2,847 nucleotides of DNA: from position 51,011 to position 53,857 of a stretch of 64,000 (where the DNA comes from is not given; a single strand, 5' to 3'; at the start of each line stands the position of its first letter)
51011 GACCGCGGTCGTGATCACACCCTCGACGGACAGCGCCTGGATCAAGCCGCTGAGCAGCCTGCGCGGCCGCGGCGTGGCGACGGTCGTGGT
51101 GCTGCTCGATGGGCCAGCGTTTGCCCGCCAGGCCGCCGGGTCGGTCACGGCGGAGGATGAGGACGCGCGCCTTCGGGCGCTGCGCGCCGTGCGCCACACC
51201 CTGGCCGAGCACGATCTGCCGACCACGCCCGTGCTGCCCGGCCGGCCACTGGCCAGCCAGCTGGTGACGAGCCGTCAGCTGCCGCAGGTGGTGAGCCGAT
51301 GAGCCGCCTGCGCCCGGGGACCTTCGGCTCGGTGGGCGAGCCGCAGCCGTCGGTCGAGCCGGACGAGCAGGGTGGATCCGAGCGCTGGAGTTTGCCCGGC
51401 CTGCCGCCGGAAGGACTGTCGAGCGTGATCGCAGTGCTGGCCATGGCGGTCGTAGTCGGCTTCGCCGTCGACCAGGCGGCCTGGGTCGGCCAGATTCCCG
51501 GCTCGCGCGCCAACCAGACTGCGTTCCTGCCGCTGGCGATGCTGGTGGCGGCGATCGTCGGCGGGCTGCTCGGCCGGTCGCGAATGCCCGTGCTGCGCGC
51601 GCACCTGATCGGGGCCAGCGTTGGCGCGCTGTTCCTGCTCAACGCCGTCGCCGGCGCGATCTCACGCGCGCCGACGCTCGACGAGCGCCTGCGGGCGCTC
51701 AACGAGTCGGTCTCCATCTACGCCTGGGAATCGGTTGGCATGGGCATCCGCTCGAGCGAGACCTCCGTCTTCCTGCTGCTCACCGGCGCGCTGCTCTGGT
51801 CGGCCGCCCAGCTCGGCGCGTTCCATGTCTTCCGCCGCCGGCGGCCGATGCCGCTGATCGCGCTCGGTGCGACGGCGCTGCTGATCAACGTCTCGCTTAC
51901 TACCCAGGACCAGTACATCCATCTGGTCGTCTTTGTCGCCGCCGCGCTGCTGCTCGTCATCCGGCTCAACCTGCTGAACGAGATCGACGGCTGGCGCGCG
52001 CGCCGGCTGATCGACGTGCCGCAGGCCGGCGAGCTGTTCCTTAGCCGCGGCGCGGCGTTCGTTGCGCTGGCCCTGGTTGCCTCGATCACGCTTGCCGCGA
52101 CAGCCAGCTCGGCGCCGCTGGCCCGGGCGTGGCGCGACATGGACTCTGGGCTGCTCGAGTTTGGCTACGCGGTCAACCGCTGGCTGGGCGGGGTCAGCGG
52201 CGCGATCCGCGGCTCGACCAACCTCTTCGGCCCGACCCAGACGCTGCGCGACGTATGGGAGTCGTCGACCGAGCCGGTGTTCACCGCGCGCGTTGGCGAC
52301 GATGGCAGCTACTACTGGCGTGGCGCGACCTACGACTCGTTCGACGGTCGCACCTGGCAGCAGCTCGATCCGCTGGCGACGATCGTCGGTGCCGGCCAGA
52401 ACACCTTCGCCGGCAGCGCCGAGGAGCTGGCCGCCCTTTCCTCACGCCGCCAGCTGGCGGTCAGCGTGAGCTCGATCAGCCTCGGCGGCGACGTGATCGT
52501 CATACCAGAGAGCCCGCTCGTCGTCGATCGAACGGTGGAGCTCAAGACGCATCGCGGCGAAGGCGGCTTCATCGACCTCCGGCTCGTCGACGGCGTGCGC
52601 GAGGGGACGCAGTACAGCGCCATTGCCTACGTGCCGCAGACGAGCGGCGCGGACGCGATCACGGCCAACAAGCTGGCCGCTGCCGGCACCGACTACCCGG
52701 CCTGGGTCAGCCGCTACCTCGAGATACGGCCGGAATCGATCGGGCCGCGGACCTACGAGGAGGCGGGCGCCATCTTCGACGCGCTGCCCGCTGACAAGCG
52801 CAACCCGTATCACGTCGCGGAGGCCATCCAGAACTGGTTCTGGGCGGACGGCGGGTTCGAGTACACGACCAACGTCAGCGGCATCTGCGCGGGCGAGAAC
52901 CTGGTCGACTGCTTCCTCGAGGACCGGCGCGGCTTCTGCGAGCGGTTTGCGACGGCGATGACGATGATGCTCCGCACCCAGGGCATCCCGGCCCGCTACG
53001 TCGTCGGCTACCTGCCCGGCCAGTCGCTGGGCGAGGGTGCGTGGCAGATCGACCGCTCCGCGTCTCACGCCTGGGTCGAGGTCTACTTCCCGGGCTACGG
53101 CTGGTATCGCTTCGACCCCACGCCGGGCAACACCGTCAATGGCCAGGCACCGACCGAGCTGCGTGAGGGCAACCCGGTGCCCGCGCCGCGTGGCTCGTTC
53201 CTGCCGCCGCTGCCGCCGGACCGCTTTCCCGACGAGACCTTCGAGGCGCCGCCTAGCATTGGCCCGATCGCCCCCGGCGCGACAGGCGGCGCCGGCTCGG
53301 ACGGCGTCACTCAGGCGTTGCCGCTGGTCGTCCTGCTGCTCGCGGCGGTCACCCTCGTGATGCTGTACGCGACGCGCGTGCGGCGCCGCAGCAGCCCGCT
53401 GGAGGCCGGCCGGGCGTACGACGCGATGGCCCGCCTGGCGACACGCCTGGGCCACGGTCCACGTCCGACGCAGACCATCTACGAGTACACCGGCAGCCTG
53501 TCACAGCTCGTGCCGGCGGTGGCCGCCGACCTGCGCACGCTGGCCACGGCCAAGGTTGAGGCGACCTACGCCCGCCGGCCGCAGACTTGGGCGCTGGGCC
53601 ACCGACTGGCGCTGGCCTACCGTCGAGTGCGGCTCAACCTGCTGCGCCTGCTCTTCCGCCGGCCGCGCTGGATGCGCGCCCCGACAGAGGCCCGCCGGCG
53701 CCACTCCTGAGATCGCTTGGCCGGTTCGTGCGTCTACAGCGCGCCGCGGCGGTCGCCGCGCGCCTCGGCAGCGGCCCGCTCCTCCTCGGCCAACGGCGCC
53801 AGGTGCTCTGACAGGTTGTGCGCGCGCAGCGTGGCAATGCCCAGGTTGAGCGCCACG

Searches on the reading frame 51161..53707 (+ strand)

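Call 48: search_protein_families(library=pfam, proteins=[window:51161-53707:+], max_evalue=0.00001)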
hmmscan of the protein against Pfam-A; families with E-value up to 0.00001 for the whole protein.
window:51161-53707:+ (849 aa): 3 families
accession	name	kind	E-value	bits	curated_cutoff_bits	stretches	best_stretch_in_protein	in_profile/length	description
PF01841.26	Transglut_core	-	2.6e-24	86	23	1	545-653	10-108/108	Transglutaminase-like superfamily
PF11992.13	TgpA_N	-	9.1e-13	48.3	30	1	122-493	20-330/333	TgpA N-terminal domain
PF13559.11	DUF4129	-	5e-06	26.9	24.8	1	752-811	1-59/69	Domain of unknown function (DUF4129)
